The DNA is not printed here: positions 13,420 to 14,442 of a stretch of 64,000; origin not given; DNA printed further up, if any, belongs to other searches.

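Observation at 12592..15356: Terminator-insulated cargo module next to attP: five uncharacterised proteins plus a small sigma-r4-like regulator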

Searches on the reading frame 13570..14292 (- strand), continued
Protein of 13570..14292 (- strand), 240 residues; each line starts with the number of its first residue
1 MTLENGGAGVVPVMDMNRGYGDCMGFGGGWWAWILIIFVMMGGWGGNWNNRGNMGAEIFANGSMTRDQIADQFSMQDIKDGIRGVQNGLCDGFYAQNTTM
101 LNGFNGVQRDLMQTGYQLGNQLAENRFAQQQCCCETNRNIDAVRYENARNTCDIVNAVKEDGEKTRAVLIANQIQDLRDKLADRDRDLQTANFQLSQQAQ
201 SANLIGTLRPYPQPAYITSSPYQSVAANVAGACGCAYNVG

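Call 36: find_related_loci(query=A1, collection=genome_contigs, flank=6000)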
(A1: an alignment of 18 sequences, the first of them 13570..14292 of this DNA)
Query A1 (240 aa) in genome_contigs; peptide patterns used: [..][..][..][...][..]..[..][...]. (x = any residue, [..] = any of these).
154 stretches matched a pattern; 56 encode a relative of the query (tblastn E <= 1e-3); 56 distinct loci.
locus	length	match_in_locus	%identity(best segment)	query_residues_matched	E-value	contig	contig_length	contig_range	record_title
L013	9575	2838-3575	84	7-240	1e-137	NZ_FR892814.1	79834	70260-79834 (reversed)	Phascolarctobacterium succinatutens CAG:287, whole genome shotgun sequence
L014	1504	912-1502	91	7-202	8e-127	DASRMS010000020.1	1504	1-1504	MAG TPA_asm: Oscillospiraceae bacterium isolate SMAG_U10222 k141_272234, whole genome shotgun sequence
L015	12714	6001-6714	62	1-235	1e-93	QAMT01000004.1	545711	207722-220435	MAG: Phascolarctobacterium sp. isolate CIM:MAG 843_2 contig_153675, whole genome shotgun sequence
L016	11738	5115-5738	63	33-237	2e-87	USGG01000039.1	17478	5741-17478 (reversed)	uncultured Megasphaera sp. isolate UMGS1693 genome assembly, contig: NODE_2474_length_17478_cov_5.218849, whole genome s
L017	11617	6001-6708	64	7-225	7e-85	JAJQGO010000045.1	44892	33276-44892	MAG: Ruminococcus sp. isolate U.2_2 NODE_74_length_44892_cov_12.462497, whole genome shotgun sequence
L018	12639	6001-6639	54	9-225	3e-69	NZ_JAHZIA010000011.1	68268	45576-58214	MAG: Anaerofustis sp. isolate HRGM_Genome_3374 HRGM_Genome_3374_11, whole genome shotgun sequence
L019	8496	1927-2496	53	31-239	8e-64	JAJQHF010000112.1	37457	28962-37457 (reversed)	MAG: Candidatus Gastranaerophilales bacterium isolate U.4_7 NODE_126_length_37457_cov_115.801561, whole genome shotgun s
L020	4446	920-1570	49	31-231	6e-61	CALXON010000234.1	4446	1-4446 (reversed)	MAG: uncultured Spirochaetaceae bacterium isolate E17__bin271 genome assembly, contig: E17__k127_1071429, whole genome s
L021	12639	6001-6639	48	1-226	7e-57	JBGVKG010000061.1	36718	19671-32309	MAG: Lachnospiraceae bacterium isolate fecal_MAG_31 fecal_MAG_31_contig_0061, whole genome shotgun sequence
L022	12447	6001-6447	56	69-228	4e-56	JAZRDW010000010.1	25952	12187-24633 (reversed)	MAG: Christensenellaceae bacterium isolate T1900045503_YK20190197.MAGScoT_cleanbin_000025 SGB_7512_k141_2979726, whole g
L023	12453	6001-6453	55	63-224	1e-50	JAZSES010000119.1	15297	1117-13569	MAG: Candidatus Limenecus sp. isolate T1900044588_TS20190054.MAGScoT_cleanbin_000029 SGB_613_k141_1137216, whole genome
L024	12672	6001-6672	47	1-237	4e-54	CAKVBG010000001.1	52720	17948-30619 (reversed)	MAG: uncultured Eubacteriales bacterium isolate REFINED_METABAT215_TOP10_CONTIGS_1500_ASSEMBLY_K77_MERGED__Hadza_MoBio_h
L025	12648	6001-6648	43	8-227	2e-44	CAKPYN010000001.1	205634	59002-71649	MAG: uncultured Megasphaera sp. isolate REFINED_METABAT215_TOP10_CONTIGS_1500_ASSEMBLY_K77_MERGED__Hadza_MoBio_hadza-E-H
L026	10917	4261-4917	44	3-227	1e-44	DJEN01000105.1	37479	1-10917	MAG TPA_asm: Megasphaera sp. UBA5897 UBA5897_contig_5277, whole genome shotgun sequence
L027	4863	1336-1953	41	29-235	5e-42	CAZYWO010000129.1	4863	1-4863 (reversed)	MAG TPA_asm: uncultured Oscillospiraceae bacterium isolate SRP222994_co1_241 genome assembly, contig: NODE_33640_length_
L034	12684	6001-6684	31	25-235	2e-27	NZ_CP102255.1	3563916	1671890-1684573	Anaerotruncus colihominis strain DSM 17241 chromosome, complete genome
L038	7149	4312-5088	30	25-222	6e-25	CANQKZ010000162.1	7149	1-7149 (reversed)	MAG: uncultured Oscillospiraceae bacterium isolate Lapin-021__bin7 genome assembly, contig: Lapin-021__NODE_12409_length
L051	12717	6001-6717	31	26-236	1e-19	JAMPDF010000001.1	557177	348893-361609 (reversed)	MAG: Prevotella sp. isolate NALB_7821b_9 Scaffold_#1__SCF_001__556534_bp, whole genome shotgun sequence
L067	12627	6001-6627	36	25-221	9e-30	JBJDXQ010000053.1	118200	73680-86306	MAG: Candidatus Limivicinus sp. isolate SARD16_bin.009 NODE_36_length_118200_cov_21.790055, whole genome shotgun sequenc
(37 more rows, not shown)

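Call 40: search_protein_families(library=pfam, proteins=[L034:7180-7911:+, L038:5881-6735:+, L051:7253-7984:+, L067:7158-7853:+, L001:6706-7083:+, L001:7273-7671:+, L001:7664-8191:+, L003:6735-7118:+, L003:7335-8114:+, L002:7395-8138:+], max_evalue=0.01)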
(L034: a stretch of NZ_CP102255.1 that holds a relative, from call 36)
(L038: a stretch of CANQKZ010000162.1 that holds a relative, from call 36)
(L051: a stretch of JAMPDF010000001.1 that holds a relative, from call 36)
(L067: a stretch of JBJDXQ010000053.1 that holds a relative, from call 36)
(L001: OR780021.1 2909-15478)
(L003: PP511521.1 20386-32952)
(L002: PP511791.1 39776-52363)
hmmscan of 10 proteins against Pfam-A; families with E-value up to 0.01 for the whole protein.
L034:7180-7911:+ (243 aa): 1 family
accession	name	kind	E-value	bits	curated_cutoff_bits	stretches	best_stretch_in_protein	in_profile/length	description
PF25223.1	DUF7841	-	4.2e-21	75.8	25.2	1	136-237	10-112/114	Domain of unknown function (DUF7841)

L038:5881-6735:+ (284 aa): 1 family
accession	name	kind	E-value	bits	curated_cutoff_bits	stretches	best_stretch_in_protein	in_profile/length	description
PF25223.1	DUF7841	-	2.2e-27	96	25.2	1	177-280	7-114/114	Domain of unknown function (DUF7841)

L051:7253-7984:+ (243 aa): 0 families

L067:7158-7853:+ (231 aa): 1 family
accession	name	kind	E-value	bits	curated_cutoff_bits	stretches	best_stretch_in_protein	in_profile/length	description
PF25223.1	DUF7841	-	1.3e-24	87.1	25.2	1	123-226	12-113/114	Domain of unknown function (DUF7841)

L001:6706-7083:+ (125 aa): 0 families

L001:7273-7671:+ (132 aa): 0 families

L001:7664-8191:+ (175 aa): 0 families

L003:6735-7118:+ (127 aa): 0 families

L003:7335-8114:+ (259 aa): 0 families

L002:7395-8138:+ (247 aa): 0 families

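Call 48: search_solved_structures(query=A1, max_evalue=10)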
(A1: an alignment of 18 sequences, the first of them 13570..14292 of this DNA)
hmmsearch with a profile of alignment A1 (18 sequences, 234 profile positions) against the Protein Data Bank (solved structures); distinct sequences matched with E-value up to 10: 1.
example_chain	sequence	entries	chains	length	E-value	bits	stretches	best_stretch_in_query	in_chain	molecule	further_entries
3n4x_A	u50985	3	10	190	0.73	12.6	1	168-208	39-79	Monopolin complex subunit CSM1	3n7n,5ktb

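Call 63: search_protein_families(library=phrogs, proteins=[L001:6706-7083:+, L003:6735-7118:+, L011:9697-10086:+, L006:6944-7363:+, L001:7273-7671:+, L001:7664-8191:+, L003:7335-8114:+, L006:7377-8375:+], max_evalue=0.01)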
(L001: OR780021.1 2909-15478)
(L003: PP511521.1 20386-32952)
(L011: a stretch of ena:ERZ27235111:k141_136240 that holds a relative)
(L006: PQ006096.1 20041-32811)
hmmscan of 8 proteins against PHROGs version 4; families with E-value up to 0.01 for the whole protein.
L001:6706-7083:+ (125 aa): 0 families

L003:6735-7118:+ (127 aa): 1 family
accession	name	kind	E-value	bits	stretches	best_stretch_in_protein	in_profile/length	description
phrog_17311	-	unknown function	0.003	18.5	0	59-82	12-35/54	-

L011:9697-10086:+ (129 aa): 1 family
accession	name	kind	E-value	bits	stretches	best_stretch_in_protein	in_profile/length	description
phrog_31654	-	unknown function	0.003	18.5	1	4-59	20-78/141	-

L006:6944-7363:+ (139 aa): 1 family
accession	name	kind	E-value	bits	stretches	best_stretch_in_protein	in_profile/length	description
phrog_31654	-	unknown function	0.0014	19.5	1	22-76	26-83/141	-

L001:7273-7671:+ (132 aa): 1 family
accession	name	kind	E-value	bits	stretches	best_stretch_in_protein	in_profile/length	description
phrog_17454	-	unknown function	3.8e-55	185.1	1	55-132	1-78/78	-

L001:7664-8191:+ (175 aa): 1 family
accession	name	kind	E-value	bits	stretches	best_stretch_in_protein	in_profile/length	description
phrog_17879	-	unknown function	5.2e-121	401.8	1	1-175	1-175/175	-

L003:7335-8114:+ (259 aa): 1 family
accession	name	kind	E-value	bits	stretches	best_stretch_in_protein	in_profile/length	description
phrog_17879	-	unknown function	9.4e-08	32.9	1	71-229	29-170/175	-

L006:7377-8375:+ (332 aa): 0 families

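Call 64: search_solved_structures(query=L006:6944-7363:+, max_evalue=10)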
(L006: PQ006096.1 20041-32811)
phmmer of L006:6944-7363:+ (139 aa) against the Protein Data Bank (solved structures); distinct sequences matched with E-value up to 10: 2.
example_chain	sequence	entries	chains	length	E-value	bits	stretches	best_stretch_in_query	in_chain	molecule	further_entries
8vbx_A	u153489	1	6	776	0.16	15.3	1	47-137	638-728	Tail nozzle (gp51)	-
5zo3_A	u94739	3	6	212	1.4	12.3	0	44-119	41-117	Putative 3'-5' exonuclease family protein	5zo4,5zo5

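Call 65: predict_structure(alignment_id=A4)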
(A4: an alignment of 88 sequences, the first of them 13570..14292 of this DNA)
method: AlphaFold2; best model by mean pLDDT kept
length: 240 residues; sequences in the alignment: 88
mean_pLDDT: 48.1   pTM: 0.17
mean pLDDT of the five models: 48.1, 48.1, 45.5, 45.4, 43.0
residues with pLDDT >= 90: 0; 70-90: 1; 50-70: 78; < 50: 161
segments of 3 or more residues with pLDDT < 50: 1-9, 13-27, 48-106, 108-157, 161-164, 234-240
pLDDT, mean of each block of 10 residues (from residue 1): 41 42 46 65 51 46 45 44 45 44 46 47 45 43 43 47 49 54 52 56 56 55 49 44
secondary structure, 60 per line:
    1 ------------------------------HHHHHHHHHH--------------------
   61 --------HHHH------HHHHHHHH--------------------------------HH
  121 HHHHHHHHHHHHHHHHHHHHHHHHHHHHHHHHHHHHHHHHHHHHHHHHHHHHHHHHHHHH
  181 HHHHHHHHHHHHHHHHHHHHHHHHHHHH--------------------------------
elements in order: H31-40 H69-72 H79-86 H119-208

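Call 69: get_annotated_region(hit=H27, flank=7000)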
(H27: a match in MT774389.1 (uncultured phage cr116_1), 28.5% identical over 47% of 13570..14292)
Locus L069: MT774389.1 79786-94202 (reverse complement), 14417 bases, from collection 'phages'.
description: Uncultured phage cr116_1, complete genome.
organism: uncultured phage cr116_1 (NCBI taxid 2772073)
taxonomy: Viruses; Duplodnaviria; Heunggongvirae; Uroviricota; Caudoviricetes; Crassvirales; Steigviridae; Asinivirinae; Pamirivirus; Pamirivirus faecium
host: -; source: human feces; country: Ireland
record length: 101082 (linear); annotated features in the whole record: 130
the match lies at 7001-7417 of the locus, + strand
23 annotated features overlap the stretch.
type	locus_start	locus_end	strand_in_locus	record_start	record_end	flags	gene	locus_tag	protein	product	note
CDS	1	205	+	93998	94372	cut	-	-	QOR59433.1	hypothetical protein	gp_24169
CDS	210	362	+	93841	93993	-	-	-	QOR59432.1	hypothetical protein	gp_24168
CDS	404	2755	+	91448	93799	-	-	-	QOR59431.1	hypothetical protein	gp_24167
CDS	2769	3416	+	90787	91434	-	-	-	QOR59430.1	hypothetical protein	gp_24166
CDS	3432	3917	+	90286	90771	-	-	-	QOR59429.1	hypothetical protein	gp_24165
CDS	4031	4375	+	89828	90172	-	-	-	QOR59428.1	hypothetical protein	gp_24164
CDS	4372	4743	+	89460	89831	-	-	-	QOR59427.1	lysis regulatory protein/holin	gp_24163; Phage lysis regulatory protein/holin [phiCrAss001]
CDS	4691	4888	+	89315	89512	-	-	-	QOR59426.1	hypothetical protein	gp_24162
CDS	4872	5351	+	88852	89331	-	-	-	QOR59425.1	L,D-carboxypeptidase/transpeptidase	gp_24161; L,D-carboxypeptidase/Transpeptidase [phiCrAss001]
CDS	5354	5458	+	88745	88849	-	-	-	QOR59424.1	hypothetical protein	gp_24160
CDS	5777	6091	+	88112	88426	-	-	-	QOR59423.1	terminase small subunit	gp_24159; Excisionase, terminase small subunit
CDS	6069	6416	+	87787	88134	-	-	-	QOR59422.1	hypothetical protein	gp_24158; VOG3488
CDS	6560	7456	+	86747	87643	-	-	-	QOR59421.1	spike protein/glycoprotein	gp_24157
CDS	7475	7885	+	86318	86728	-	-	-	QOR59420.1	hypothetical protein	gp_24156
CDS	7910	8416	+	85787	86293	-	-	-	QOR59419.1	hypothetical protein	gp_24155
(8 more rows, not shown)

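Call 75: search_dna_similar(query=L069:6560-7456:+, collection=phages, mode=protein, max_rows=60, max_evalue=0.001)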
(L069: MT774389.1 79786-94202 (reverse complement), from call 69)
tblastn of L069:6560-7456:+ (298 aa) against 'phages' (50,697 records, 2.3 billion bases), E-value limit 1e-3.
Records with a match: 35; places in all: 35; records where one place covers at least 80% of the query: 16.
Best place of each record, by identity: >=99% 2; <60% 33.
By first word of the organism name: uncultured 18; Bacteriophage 8; Caudoviricetes 4; Dulem 2; Bacteroides 1; phage 1; crAssphage 1.
By host as written in the record: - 28; Methanomassiliicoccales 4; Bacteroides uniformis MB20-41 1; Eulemur fulvus collaris 1; Propithecus coquereli 1.
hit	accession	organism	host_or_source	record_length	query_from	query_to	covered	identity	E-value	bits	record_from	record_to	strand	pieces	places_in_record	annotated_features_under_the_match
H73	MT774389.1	uncultured phage cr116_1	human feces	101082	1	285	96%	100.0%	2e-139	439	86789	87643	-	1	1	spike protein/glycoprotein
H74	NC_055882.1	uncultured phage cr116_1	human feces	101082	1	285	96%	100.0%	2e-139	439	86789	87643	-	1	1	spike protein/glycoprotein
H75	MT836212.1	Bacteriophage sp.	human fecal samples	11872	3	285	95%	49.1%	8e-39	150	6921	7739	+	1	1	record has no annotation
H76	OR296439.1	Bacteroides phage C3_41T2LP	Bacteroides uniformis MB20-41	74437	3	285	95%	46.1%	2e-40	155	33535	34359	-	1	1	outer capsid protein/viral fiber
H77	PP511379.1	Dulem virus 40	Eulemur fulvus collaris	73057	1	285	96%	43.5%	9e-40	153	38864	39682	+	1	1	hypothetical protein (x2)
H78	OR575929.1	phage csAssE-Sib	human gut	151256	19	285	90%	43.4%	4e-44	166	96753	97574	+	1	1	spike protein/glycoprotein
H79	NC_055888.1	uncultured phage cr52_1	human feces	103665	24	285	88%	42.3%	4e-36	142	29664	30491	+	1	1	spike protein/glycoprotein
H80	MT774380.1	uncultured phage cr1_1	human feces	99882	11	285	92%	39.5%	3e-29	122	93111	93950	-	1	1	spike protein/glycoprotein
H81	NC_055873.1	uncultured phage cr1_1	human feces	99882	11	285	92%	39.5%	3e-29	122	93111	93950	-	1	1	spike protein/glycoprotein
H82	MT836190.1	Bacteriophage sp.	human fecal samples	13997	3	251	84%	43.1%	2e-34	137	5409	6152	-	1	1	record has no annotation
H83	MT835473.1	Bacteriophage sp.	human fecal samples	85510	24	285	88%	40.8%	9e-30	124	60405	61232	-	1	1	record has no annotation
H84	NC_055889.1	uncultured phage cr53_1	human feces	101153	79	285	69%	51.2%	3e-38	149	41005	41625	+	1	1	spike protein/glycoprotein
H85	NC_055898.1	uncultured phage cr115_1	human feces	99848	79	285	69%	51.2%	4e-38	148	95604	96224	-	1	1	spike protein/glycoprotein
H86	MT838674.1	Bacteriophage sp.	human fecal samples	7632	79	285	69%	50.0%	6e-31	127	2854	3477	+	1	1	record has no annotation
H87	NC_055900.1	uncultured phage cr125_1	human feces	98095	79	285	69%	48.6%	9e-35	139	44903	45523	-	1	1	spike protein/glycoprotein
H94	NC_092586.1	Caudoviricetes sp. vir215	Methanomassiliicoccales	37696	15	251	80%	30.3%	4e-6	54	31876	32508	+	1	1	hypothetical protein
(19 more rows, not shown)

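Call 76: get_annotated_region(hit=H94, flank=5000)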
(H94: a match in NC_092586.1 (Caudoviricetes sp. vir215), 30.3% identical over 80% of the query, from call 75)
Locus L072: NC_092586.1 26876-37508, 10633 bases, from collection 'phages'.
description: Caudoviricetes sp. vir215 genomic sequence.
organism: Caudoviricetes sp. vir215 (NCBI taxid 3068354)
taxonomy: Viruses; Duplodnaviria; Heunggongvirae; Uroviricota; Caudoviricetes
host: Methanomassiliicoccales; source: gut metagenome; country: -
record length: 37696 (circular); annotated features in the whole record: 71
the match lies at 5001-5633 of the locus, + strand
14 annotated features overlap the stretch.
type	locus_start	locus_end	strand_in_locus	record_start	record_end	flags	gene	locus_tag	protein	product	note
CDS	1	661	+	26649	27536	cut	-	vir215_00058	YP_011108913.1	hypothetical protein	-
CDS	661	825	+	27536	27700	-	-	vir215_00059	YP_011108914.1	hypothetical protein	-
CDS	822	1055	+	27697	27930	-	-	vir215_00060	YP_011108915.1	hypothetical protein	phrog_1048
CDS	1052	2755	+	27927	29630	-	-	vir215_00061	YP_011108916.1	tail protein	phrog_5302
CDS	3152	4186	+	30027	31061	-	-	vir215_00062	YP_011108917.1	reverse transcriptase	phrog_1423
CDS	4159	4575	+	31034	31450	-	-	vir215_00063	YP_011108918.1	hypothetical protein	-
CDS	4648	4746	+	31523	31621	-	-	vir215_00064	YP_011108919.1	hypothetical protein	-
CDS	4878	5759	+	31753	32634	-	-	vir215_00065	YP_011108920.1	hypothetical protein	phrog_16490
CDS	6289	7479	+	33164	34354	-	-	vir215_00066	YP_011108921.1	hypothetical protein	-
CDS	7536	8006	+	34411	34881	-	-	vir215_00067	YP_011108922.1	hypothetical protein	-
CDS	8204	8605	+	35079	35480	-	-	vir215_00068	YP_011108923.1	hypothetical protein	-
CDS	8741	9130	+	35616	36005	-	-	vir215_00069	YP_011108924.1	hypothetical protein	-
CDS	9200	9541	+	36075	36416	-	-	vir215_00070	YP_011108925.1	hypothetical protein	-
CDS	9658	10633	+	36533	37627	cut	-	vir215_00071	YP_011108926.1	integrase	phrog_1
